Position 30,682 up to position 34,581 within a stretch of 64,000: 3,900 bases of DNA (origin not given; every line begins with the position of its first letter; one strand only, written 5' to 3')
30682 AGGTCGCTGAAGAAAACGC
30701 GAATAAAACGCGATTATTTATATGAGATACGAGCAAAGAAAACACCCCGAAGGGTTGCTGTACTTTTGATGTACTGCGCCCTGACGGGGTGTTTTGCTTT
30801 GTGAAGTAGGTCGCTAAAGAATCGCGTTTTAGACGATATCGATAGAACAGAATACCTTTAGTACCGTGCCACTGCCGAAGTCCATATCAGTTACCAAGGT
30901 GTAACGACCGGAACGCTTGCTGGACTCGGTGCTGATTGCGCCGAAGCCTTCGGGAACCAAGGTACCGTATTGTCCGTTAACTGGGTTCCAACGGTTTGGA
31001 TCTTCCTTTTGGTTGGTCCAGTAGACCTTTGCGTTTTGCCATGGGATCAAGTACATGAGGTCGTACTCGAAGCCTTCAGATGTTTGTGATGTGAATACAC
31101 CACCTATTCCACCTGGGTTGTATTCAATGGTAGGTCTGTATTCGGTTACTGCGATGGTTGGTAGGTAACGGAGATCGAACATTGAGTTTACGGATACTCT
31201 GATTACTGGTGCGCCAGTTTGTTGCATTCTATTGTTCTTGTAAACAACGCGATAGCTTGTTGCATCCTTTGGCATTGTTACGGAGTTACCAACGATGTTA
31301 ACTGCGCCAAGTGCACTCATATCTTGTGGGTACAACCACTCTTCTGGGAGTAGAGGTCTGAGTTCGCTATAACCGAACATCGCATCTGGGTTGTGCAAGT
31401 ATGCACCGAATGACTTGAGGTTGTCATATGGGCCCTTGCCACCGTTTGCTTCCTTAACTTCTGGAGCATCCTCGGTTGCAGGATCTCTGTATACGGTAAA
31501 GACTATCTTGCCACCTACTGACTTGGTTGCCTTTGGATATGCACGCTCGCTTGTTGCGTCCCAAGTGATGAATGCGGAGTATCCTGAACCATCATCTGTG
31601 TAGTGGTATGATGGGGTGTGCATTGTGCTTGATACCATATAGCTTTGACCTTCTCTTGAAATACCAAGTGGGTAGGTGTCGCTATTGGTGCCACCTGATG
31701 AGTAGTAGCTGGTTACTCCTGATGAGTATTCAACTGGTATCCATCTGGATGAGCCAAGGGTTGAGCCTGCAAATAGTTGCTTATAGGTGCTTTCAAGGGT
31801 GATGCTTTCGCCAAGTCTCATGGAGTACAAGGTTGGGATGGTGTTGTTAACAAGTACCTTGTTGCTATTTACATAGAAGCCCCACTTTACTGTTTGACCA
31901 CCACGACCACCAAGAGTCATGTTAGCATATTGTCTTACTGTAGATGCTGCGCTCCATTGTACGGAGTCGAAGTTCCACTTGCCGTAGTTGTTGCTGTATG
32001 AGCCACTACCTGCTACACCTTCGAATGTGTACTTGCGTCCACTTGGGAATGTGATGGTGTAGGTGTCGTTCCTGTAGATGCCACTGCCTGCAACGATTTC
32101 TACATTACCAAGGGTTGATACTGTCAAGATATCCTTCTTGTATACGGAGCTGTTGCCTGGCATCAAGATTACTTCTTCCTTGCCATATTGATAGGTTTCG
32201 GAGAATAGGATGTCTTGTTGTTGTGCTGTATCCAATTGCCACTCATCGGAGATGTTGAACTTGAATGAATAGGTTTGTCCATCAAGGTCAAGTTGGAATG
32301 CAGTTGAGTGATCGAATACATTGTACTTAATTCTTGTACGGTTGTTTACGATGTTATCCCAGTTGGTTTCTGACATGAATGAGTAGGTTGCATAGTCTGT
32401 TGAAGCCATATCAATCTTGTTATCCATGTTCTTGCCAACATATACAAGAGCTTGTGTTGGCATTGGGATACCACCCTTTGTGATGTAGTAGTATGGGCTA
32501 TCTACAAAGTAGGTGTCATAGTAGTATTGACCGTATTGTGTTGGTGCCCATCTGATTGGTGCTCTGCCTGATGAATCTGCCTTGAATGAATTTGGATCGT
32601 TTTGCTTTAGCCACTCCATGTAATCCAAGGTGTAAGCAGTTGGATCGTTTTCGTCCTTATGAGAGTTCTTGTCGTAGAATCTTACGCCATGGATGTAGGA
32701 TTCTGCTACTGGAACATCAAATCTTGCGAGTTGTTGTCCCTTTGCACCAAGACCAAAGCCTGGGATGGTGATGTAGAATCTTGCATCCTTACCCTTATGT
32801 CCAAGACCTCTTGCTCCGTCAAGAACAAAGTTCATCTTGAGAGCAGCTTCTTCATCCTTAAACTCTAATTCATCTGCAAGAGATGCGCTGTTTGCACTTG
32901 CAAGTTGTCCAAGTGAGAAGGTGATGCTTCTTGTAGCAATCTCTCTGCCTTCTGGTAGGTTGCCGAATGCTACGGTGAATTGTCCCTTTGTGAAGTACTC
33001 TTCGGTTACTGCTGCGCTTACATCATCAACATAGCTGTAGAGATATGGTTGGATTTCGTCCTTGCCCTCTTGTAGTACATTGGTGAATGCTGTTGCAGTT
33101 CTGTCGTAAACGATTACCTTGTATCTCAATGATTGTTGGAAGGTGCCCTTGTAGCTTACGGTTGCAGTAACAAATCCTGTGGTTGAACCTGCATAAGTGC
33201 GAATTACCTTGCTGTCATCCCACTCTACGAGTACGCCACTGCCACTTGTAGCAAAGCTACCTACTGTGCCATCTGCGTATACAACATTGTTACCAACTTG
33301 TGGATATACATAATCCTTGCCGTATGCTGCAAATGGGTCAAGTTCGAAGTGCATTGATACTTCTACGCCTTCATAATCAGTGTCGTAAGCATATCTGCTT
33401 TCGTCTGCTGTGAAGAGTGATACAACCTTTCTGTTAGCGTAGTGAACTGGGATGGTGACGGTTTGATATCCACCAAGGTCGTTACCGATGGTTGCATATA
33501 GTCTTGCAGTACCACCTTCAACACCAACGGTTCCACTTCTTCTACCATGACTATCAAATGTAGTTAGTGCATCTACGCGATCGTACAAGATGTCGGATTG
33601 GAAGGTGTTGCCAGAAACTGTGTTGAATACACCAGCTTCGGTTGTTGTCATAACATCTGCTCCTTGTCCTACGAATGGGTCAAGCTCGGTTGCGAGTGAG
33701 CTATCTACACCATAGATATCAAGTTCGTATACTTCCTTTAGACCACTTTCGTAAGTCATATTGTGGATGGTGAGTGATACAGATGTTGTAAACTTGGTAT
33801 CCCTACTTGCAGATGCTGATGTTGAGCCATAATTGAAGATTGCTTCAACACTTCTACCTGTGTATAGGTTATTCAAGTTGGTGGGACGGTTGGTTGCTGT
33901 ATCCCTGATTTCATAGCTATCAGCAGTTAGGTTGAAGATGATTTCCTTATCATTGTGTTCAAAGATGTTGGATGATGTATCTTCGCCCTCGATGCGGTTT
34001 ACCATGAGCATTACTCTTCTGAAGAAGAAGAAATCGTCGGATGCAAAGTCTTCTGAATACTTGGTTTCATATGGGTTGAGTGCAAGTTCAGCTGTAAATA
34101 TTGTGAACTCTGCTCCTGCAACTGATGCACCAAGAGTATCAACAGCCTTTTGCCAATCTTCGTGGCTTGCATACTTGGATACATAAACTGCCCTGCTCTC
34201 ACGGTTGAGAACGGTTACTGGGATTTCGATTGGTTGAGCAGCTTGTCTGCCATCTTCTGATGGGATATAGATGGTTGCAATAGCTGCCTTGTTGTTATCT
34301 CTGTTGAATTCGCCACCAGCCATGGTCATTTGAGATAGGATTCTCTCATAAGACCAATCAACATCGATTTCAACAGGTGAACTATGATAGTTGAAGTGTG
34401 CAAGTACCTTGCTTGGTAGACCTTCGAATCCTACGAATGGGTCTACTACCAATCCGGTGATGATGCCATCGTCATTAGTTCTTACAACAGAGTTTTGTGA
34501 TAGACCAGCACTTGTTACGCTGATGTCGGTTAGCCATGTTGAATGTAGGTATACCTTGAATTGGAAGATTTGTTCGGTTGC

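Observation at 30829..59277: Single uninterrupted 28.4-kb ORF encoding a 9,482-aa predicted surface lipoprotein with no recognisable functional domain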

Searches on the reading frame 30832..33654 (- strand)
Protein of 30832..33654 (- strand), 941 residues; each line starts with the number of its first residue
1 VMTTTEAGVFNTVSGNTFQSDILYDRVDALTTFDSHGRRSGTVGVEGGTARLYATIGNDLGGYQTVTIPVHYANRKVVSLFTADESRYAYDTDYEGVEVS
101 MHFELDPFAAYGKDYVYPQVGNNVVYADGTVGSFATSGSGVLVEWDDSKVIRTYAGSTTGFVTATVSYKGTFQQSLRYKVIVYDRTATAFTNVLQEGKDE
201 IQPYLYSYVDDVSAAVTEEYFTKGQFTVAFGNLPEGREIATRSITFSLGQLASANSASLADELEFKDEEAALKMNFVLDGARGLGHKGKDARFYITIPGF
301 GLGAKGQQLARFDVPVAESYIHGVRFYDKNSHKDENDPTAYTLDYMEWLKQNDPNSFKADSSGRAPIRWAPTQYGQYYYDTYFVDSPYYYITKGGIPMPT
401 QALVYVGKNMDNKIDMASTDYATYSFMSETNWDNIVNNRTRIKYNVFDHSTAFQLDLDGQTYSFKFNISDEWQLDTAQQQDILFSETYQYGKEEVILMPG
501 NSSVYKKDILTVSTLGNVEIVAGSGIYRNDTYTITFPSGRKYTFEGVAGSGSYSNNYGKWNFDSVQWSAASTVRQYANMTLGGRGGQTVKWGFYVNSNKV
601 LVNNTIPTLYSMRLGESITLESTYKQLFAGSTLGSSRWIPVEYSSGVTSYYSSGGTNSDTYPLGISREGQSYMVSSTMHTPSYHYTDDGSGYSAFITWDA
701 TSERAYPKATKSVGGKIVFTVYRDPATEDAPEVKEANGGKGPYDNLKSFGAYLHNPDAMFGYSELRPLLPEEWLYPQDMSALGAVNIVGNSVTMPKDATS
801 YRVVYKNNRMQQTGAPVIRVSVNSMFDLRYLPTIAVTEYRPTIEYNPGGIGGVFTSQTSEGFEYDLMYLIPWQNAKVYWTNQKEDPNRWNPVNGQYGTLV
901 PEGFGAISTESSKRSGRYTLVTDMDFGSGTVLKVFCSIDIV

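Call 5: search_protein_families(library=pfam, proteins=[window:30832-33654:-], max_evalue=0.01)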
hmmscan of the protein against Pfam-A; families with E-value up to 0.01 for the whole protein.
window:30832-33654:- (941 aa): 0 families

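Call 22: search_protein_families(library=ncbifam, proteins=[window:30832-33654:-], max_evalue=0.01)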
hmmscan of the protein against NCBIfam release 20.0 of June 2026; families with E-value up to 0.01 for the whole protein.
window:30832-33654:- (941 aa): 0 families

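Call 106: search_protein_families(library=phrogs, proteins=[window:30832-33654:-], max_evalue=0.01)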
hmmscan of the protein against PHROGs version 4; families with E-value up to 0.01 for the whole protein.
window:30832-33654:- (941 aa): 0 families

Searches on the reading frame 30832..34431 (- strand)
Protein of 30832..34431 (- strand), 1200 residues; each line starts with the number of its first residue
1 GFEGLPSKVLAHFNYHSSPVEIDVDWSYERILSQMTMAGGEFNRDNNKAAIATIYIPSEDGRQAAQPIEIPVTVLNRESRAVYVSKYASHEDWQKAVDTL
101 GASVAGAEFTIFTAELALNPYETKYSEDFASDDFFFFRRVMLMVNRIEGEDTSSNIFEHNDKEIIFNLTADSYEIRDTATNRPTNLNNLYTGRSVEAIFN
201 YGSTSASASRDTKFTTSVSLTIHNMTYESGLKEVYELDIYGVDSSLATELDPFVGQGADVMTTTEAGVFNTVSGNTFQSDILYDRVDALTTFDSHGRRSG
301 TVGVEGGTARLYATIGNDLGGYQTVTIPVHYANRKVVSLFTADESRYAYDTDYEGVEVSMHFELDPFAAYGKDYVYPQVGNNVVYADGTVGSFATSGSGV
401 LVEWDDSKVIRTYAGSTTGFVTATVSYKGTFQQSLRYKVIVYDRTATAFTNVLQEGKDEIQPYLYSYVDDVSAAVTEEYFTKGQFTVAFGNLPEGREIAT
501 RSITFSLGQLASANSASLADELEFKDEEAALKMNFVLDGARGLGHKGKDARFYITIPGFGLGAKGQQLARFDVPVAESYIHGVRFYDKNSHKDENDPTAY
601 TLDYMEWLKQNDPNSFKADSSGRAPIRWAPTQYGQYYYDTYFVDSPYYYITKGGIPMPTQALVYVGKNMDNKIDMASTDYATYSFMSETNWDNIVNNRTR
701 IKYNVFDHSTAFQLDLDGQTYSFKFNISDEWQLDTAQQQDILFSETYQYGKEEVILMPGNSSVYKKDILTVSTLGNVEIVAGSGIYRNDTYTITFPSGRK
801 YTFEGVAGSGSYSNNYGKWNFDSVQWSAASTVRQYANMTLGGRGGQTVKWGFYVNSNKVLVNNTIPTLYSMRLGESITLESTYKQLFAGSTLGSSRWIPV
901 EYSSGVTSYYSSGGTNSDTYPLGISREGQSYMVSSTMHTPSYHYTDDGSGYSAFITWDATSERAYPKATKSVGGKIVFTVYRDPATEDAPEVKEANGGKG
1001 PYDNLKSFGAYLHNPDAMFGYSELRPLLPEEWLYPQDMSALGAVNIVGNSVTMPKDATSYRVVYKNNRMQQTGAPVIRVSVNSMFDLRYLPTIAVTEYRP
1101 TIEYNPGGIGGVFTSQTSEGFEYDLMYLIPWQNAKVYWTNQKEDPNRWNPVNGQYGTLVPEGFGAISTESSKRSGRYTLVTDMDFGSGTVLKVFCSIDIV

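Call 26: find_homologous_proteins(query=window:30832-34431:-)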
Query window:30832-34431:- (1200 aa): 4 proteins with E <= 0.001 among 8000 candidates.
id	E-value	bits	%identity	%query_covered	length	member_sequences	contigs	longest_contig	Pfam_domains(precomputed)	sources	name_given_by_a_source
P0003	0.0e+0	1507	61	93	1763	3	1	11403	-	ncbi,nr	ncbi:MAG: hypothetical protein IKB56_07140, partial [Clostridia bacterium]|nr:hypothetical protein [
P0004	3.8e-256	871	42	100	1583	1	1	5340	-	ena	-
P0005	6.7e-140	486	32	100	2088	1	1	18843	-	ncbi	-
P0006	4.9e-76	275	41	32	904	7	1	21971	-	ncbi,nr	ncbi:MAG: hypothetical protein PHG90_02545, partial [Clostridia bacterium]|nr:hypothetical protein [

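Call 27: find_encoding_contigs(protein=P0005, flank=10000)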
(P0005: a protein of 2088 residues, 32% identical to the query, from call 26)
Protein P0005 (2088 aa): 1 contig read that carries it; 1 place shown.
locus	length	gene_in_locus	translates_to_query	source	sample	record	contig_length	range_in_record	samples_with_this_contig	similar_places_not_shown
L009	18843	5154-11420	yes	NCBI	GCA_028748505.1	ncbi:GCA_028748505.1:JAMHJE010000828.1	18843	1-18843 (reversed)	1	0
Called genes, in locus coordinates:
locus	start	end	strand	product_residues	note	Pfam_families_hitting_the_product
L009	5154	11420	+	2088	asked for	-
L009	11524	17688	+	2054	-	PF13540:RCC1_2 (faint), PF25390:WD40_RLD, PF02368:Big_2 (weak), PF07523:Big_3 (weak)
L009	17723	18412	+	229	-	PF07523:Big_3 (faint)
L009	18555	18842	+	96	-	?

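Call 28: find_encoding_contigs(protein=P0003, flank=10000)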
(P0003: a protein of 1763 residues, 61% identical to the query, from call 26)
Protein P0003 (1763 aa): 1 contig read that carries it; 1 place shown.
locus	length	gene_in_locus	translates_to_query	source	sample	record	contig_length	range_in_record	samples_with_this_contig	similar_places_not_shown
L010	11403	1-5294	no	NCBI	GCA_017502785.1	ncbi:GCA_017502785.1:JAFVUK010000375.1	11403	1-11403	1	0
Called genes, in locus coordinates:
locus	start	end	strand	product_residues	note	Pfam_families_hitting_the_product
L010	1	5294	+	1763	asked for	?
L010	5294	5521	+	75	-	-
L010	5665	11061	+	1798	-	PF05547:Peptidase_M6 (weak), PF25390:WD40_RLD, PF13540:RCC1_2, PF02368:Big_2 (faint)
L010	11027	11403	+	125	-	PF07523:Big_3 (weak)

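Call 29: find_encoding_contigs(protein=P0006, flank=10000)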
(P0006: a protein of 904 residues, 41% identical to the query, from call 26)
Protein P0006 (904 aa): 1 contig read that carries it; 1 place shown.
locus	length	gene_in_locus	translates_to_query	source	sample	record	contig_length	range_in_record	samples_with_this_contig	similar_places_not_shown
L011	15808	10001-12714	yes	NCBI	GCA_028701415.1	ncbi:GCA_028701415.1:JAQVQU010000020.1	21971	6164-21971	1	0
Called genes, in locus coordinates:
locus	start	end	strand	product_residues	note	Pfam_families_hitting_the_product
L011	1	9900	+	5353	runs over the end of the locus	PF13620:CarboxypepD_reg (faint)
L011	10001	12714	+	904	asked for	-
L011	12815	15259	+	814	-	-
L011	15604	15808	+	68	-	?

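Call 67: search_protein_families(library=pfam, proteins=[L011:2-9898:+, L011:10001-12709:+, L011:12815-15256:+, L009:2-4969:+, L009:5154-11417:+], max_evalue=0.01)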
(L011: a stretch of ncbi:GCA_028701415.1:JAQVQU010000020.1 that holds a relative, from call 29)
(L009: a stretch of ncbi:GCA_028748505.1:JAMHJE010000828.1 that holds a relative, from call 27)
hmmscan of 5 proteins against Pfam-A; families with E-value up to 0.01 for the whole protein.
L011:2-9898:+ (3299 aa): 2 families
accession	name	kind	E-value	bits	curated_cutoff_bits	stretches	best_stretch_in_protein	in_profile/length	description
PF13620.12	CarboxypepD_reg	-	2.2e-08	34.8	32.3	1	1409-1467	2-58/82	Carboxypeptidase regulatory-like domain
PF17210.9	SdrD_B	-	1.8e-05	25.4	29.7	1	1418-1478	19-79/112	SdrD B-like domain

L011:10001-12709:+ (903 aa): 0 families

L011:12815-15256:+ (814 aa): 0 families

L009:2-4969:+ (1656 aa): 3 families
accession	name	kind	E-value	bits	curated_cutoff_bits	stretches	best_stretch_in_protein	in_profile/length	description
PF13620.12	CarboxypepD_reg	-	3e-12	47.2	32.3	1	251-323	2-73/82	Carboxypeptidase regulatory-like domain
PF13715.12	CarbopepD_reg_2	-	1.3e-05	25.6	32.2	1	252-343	2-83/88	CarboxypepD_reg-like domain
PF17210.9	SdrD_B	-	0.00063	20.4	29.7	1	257-314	18-73/112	SdrD B-like domain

L009:5154-11417:+ (2088 aa): 0 families

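Call 92: find_related_loci(query=A2, collection=metagenome_contigs, flank=10000)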
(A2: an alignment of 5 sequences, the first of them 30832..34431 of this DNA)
Query A2 (1200 aa) in metagenome_contigs; peptide patterns used: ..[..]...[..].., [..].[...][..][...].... (x = any residue, [..] = any of these).
103 stretches matched a pattern; 3 encode a relative of the query (tblastn E <= 1e-3); 3 distinct loci.
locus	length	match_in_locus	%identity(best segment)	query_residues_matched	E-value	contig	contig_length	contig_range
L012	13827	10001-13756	37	1-1199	0e+0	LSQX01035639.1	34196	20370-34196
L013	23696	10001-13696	39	1-1187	0e+0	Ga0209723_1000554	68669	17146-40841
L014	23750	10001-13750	37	1-1199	0e+0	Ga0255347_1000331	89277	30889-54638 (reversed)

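Call 95: search_protein_families(library=pfam, proteins=[L013:14231-20557:+, L013:20584-21345:+, L013:21670-23154:+, L014:14022-15299:+, L014:15528-16088:+, L014:16676-18016:+, L014:18113-18730:+, L014:19021-20751:+, L014:20804-22450:+], max_evalue=0.001)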
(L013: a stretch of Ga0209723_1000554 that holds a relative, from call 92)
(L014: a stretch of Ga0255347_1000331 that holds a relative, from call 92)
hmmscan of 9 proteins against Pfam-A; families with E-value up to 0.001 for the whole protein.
L013:14231-20557:+ (2109 aa): 6 families
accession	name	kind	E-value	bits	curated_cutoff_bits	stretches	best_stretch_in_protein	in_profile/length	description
PF13540.12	RCC1_2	-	1.5e-33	114.2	22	3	845-874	1-30/30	Regulator of chromosome condensation (RCC1) repeat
PF25390.1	WD40_RLD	-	7.2e-25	88.5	150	2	730-906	90-323/363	RCC1-like domain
PF02368.24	Big_2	-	1.2e-12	48.1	22.8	2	1103-1170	3-66/79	Bacterial Ig-like domain (group 2)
PF05547.17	Peptidase_M6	-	4.2e-08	33.2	22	1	270-381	139-263/294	Immune inhibitor A peptidase M6, catalytic domain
PF07523.18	Big_3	-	1.3e-05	25.8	21.2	0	1894-1965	3-68/68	Bacterial Ig-like domain (group 3)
PF00404.24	Dockerin_1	-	0.00058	20.4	22.9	1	2057-2108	2-57/57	Dockerin type I domain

L013:20584-21345:+ (254 aa): 0 families

L013:21670-23154:+ (495 aa): 2 families
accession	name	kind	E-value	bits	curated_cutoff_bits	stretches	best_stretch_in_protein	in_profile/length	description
PF00728.28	Glyco_hydro_20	-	4.8e-101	339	22.3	1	93-419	1-346/348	Glycosyl hydrolase family 20, catalytic domain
PF02838.20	Glyco_hydro_20b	-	2.2e-06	28.9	26.1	1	41-89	72-123/124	Glycosyl hydrolase family 20, domain 2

L014:14022-15299:+ (426 aa): 3 families
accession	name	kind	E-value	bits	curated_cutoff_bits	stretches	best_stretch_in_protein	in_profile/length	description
PF01171.26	ATP_bind_3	-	1.2e-51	175.5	27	1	11-186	2-182/182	PP-loop family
PF11734.13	TilS_C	-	4.7e-06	26.3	22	1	351-413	3-66/74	TilS substrate C-terminal domain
PF06508.19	QueC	-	3.4e-05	23.9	22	1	13-76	4-64/210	Queuosine biosynthesis protein QueC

L014:15528-16088:+ (187 aa): 1 family
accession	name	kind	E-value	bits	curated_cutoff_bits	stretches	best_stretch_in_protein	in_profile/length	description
PF00156.33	Pribosyltran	-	3.8e-34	117.7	26.3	1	15-162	8-157/158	Phosphoribosyl transferase domain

L014:16676-18016:+ (447 aa): 3 families
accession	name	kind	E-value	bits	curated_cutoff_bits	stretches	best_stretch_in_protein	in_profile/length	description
PF01743.26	PolyA_pol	-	6e-31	107.8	23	1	18-146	1-126/126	Poly A polymerase head domain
PF12627.12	PolyA_pol_RNAbd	-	2.5e-12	46.8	22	1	173-239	1-60/64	Probable RNA and SrmB- binding site of polymerase A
PF01966.28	HD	-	8.7e-08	32.9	22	1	257-346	2-108/116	HD domain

L014:18113-18730:+ (206 aa): 2 families
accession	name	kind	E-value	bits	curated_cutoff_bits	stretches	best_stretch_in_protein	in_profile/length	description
PF03358.20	FMN_red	-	1.7e-30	106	24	1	1-149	1-146/152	NADPH-dependent FMN reductase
PF02525.22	Flavodoxin_2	-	2.5e-05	24.5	27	1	1-130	1-143/198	Flavodoxin-like fold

L014:19021-20751:+ (577 aa): 3 families
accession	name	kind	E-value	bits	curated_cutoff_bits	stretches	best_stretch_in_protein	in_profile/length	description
PF02878.22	PGM_PMM_I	-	2.2e-36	125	22.5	1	38-177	3-136/138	Phosphoglucomutase/phosphomannomutase, alpha/beta/alpha domain I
PF02880.22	PGM_PMM_III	-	1.1e-21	77.5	20.7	1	330-451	2-113/115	Phosphoglucomutase/phosphomannomutase, alpha/beta/alpha domain III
PF02879.22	PGM_PMM_II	-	1.6e-20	74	29.3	1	228-317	13-99/103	Phosphoglucomutase/phosphomannomutase, alpha/beta/alpha domain II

L014:20804-22450:+ (549 aa): 2 families
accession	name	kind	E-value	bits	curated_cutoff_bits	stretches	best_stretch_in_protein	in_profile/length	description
PF13347.12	MFS_2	-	3.1e-53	181.3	27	2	66-315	1-246/427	MFS/sugar transport protein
PF07690.21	MFS_1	-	1.3e-19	70.8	33.4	2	243-462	150-346/347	Major Facilitator Superfamily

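Call 97: search_protein_families(library=pfam, alignment_id=A2, max_evalue=0.05)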
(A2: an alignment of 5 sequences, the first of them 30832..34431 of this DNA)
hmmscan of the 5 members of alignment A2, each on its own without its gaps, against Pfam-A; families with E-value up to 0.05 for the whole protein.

A. member 1, window:30832-34431:- (1200 aa): 0 families

B. families by the number of members that match (of 5 scanned): 1 family
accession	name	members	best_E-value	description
PF07532.17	Big_4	1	0.0033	Bacterial Ig-like domain (group 4)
